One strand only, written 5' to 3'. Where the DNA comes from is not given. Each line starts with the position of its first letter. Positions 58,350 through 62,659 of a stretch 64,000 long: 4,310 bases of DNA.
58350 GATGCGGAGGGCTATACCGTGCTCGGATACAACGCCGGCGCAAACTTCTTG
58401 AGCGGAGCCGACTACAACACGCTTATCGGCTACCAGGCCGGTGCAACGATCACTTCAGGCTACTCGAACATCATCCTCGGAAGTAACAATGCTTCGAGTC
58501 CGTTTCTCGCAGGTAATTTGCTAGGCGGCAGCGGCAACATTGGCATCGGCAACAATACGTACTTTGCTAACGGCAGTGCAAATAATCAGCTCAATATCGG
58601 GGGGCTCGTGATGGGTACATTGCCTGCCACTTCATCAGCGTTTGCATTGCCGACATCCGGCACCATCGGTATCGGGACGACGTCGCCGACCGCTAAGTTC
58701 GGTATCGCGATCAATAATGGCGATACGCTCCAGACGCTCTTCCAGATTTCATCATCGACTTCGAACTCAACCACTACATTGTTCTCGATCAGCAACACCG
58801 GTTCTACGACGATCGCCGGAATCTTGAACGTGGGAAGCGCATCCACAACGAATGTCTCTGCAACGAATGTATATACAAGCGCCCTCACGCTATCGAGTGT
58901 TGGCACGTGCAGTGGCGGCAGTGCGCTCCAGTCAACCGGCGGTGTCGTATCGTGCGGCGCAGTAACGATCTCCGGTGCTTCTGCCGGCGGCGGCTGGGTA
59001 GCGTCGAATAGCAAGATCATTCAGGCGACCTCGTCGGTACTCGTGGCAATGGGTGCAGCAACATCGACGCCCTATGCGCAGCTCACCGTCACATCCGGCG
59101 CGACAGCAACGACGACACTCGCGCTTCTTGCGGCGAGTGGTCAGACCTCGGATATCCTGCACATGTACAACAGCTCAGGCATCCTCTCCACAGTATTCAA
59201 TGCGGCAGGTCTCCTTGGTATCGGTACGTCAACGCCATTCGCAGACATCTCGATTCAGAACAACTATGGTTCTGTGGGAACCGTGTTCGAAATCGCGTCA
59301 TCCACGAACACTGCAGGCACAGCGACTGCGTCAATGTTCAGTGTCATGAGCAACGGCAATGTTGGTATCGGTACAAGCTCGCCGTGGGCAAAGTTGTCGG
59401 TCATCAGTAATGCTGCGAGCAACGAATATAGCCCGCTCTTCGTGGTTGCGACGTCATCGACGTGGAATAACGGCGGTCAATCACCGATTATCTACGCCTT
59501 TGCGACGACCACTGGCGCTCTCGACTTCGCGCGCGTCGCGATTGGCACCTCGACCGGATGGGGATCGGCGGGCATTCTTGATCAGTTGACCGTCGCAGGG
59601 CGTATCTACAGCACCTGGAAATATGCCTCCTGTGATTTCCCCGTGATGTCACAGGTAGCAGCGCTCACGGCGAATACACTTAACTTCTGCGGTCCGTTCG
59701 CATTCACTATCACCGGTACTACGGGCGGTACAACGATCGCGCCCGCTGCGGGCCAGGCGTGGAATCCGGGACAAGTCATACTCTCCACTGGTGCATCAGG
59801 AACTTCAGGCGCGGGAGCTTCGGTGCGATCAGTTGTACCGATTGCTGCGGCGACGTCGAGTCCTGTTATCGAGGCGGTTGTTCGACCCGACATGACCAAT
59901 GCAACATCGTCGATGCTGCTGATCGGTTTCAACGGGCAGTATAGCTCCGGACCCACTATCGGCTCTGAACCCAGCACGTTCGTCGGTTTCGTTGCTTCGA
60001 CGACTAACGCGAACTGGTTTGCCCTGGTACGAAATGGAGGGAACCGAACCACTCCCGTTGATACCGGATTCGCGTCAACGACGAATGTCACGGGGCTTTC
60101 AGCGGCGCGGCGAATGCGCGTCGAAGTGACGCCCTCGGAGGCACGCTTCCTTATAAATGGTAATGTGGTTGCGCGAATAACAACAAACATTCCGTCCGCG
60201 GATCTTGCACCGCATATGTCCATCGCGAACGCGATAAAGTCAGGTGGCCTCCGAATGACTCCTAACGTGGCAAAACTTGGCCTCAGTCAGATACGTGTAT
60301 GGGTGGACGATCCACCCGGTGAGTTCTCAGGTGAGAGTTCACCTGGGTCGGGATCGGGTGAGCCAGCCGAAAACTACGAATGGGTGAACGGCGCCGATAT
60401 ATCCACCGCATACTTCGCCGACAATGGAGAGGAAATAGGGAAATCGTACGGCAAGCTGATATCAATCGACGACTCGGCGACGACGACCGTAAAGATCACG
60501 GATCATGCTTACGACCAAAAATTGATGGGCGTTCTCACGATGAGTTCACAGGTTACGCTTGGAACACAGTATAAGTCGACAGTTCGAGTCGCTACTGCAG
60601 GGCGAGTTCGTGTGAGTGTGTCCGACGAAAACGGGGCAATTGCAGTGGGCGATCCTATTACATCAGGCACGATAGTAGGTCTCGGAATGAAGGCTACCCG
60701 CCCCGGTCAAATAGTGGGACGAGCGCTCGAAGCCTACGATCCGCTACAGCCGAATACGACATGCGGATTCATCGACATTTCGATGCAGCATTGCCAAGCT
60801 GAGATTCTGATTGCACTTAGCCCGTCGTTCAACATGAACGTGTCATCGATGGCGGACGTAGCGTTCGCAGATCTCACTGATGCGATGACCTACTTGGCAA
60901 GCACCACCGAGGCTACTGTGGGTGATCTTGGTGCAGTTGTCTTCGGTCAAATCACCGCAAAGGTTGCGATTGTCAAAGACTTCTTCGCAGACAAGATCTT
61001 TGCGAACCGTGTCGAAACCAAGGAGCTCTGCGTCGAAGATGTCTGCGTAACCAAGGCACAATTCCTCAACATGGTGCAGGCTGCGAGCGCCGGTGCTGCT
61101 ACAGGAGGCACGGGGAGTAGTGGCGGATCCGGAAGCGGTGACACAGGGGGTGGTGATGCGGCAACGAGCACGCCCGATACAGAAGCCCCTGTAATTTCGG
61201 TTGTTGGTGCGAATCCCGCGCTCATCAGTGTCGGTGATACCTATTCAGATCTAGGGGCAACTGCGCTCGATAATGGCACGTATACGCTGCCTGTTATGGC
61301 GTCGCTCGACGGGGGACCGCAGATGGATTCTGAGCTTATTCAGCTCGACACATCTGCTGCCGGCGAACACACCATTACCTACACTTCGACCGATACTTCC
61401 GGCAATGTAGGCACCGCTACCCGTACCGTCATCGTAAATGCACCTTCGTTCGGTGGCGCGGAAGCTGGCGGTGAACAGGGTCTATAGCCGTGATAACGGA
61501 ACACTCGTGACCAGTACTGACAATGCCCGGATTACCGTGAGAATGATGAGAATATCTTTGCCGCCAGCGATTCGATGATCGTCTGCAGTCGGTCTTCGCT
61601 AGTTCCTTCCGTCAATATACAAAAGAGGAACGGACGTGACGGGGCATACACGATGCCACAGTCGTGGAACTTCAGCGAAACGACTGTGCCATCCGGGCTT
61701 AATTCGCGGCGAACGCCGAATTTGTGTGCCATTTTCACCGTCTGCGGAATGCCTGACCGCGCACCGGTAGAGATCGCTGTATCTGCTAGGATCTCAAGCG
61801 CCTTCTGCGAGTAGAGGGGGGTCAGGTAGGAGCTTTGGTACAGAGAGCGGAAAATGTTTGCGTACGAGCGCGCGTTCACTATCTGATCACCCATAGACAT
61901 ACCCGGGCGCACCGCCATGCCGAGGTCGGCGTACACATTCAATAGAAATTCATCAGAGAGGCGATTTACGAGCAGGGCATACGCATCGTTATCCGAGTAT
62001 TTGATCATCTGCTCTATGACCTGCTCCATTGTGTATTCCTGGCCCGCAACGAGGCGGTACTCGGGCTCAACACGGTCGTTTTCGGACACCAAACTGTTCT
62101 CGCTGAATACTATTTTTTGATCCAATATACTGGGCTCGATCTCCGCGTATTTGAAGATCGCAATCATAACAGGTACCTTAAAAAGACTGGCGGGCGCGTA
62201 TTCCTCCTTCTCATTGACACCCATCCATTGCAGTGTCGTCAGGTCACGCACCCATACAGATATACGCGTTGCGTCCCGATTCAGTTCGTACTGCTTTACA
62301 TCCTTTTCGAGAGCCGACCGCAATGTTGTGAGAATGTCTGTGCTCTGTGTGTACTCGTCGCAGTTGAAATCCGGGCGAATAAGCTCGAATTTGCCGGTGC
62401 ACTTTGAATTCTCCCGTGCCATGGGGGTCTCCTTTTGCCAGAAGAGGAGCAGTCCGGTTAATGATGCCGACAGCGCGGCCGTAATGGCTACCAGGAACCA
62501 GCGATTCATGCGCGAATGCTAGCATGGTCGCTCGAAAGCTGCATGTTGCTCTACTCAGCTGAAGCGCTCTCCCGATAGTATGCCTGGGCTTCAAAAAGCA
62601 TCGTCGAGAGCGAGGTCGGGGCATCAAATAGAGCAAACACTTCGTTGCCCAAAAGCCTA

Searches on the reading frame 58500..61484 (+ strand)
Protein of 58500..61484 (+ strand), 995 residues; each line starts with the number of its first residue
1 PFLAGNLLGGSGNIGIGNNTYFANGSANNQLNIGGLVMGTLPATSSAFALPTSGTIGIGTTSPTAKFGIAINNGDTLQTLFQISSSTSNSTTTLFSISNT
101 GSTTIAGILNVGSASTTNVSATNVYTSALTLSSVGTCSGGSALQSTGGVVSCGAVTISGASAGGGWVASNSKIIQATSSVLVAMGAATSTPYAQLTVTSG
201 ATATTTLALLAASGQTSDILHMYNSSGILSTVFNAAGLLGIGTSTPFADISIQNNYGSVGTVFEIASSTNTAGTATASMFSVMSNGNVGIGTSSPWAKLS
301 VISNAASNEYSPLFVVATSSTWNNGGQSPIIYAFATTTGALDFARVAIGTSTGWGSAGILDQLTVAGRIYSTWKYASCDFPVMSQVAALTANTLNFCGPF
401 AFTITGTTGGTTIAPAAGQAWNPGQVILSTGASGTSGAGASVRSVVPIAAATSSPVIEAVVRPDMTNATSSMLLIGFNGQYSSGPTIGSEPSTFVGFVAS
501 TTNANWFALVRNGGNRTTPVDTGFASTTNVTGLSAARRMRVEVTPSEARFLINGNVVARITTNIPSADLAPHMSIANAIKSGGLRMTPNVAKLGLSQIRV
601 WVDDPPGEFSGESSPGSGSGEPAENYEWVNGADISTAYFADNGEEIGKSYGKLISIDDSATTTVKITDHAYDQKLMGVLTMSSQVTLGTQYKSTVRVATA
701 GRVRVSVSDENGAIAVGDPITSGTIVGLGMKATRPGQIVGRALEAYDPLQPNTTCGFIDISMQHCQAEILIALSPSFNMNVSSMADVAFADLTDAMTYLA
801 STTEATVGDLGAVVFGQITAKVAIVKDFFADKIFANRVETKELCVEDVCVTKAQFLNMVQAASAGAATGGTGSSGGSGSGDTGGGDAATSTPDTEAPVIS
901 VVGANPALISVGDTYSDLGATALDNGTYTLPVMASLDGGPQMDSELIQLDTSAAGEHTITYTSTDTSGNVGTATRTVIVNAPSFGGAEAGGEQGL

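Call 31: search_protein_families(library=pfam, proteins=[window:58500-61484:+], max_evalue=1)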
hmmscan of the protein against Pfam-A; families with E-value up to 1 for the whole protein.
window:58500-61484:+ (995 aa): 2 families
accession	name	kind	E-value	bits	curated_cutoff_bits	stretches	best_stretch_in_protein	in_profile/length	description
PF16403.11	Bact_surface_Ig-like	-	6.2e-10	39.4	27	1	900-979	2-71/71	Bacterial surface protein, Ig-like domain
PF02494.22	HYR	-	0.12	13.1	21.7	1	954-978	56-80/81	HYR domain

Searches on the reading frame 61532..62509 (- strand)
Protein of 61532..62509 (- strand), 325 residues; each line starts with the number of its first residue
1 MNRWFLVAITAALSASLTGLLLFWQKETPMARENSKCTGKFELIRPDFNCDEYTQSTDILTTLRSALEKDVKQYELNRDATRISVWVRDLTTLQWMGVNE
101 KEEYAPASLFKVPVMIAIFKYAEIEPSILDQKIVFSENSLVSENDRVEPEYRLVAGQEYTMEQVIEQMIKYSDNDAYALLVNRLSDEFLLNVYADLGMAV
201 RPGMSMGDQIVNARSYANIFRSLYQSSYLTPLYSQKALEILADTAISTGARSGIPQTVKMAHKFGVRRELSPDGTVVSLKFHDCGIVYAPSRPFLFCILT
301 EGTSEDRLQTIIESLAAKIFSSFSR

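Call 18: search_protein_families(library=pfam, proteins=[window:61532-62509:-], max_evalue=0.001)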
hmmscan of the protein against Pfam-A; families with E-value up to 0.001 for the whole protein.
window:61532-62509:- (325 aa): 1 family
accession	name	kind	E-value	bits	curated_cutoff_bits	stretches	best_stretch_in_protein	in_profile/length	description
PF13354.11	Beta-lactamase2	-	1.8e-32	112.9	22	1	84-300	1-214/214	Beta-lactamase enzyme family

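Call 53: find_encoding_contigs(protein=window:61532-62509:-, flank=3000, max_places=6)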
Protein window:61532-62509:- (325 aa): 9 contigs read that carry it; 6 places shown.
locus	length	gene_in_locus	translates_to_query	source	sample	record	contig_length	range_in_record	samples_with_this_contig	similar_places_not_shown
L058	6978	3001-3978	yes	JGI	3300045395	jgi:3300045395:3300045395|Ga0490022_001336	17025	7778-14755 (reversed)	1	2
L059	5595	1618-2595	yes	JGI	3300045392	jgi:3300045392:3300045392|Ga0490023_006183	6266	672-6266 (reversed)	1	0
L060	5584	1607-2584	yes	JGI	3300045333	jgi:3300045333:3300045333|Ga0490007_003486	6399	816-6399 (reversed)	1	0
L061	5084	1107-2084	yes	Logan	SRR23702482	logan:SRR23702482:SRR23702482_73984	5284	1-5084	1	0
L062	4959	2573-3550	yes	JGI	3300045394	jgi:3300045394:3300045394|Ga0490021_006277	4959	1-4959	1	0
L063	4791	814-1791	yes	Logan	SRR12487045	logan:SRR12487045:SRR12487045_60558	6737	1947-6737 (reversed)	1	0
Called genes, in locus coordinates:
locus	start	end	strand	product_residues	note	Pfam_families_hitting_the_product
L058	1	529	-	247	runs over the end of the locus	PF00834:Ribul_P_3_epim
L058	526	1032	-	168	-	PF02502:LacAB_rpiB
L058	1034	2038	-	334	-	PF00044:Gp_dh_N, PF02800:Gp_dh_C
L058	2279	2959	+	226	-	PF01797:Y1_Tnp (weak)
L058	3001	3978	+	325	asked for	PF13354:Beta-lactamase2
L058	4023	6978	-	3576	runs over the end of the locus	?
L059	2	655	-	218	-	?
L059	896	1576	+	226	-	PF01797:Y1_Tnp (weak)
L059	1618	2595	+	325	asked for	PF13354:Beta-lactamase2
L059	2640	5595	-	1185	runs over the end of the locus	PF16403:Bact_surface_Ig-like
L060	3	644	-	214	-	?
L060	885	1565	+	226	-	PF01797:Y1_Tnp (weak)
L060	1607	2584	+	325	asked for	PF13354:Beta-lactamase2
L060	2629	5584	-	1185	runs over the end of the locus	PF16403:Bact_surface_Ig-like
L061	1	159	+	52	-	?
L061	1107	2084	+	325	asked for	PF13354:Beta-lactamase2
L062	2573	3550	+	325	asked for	PF13354:Beta-lactamase2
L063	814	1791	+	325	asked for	PF13354:Beta-lactamase2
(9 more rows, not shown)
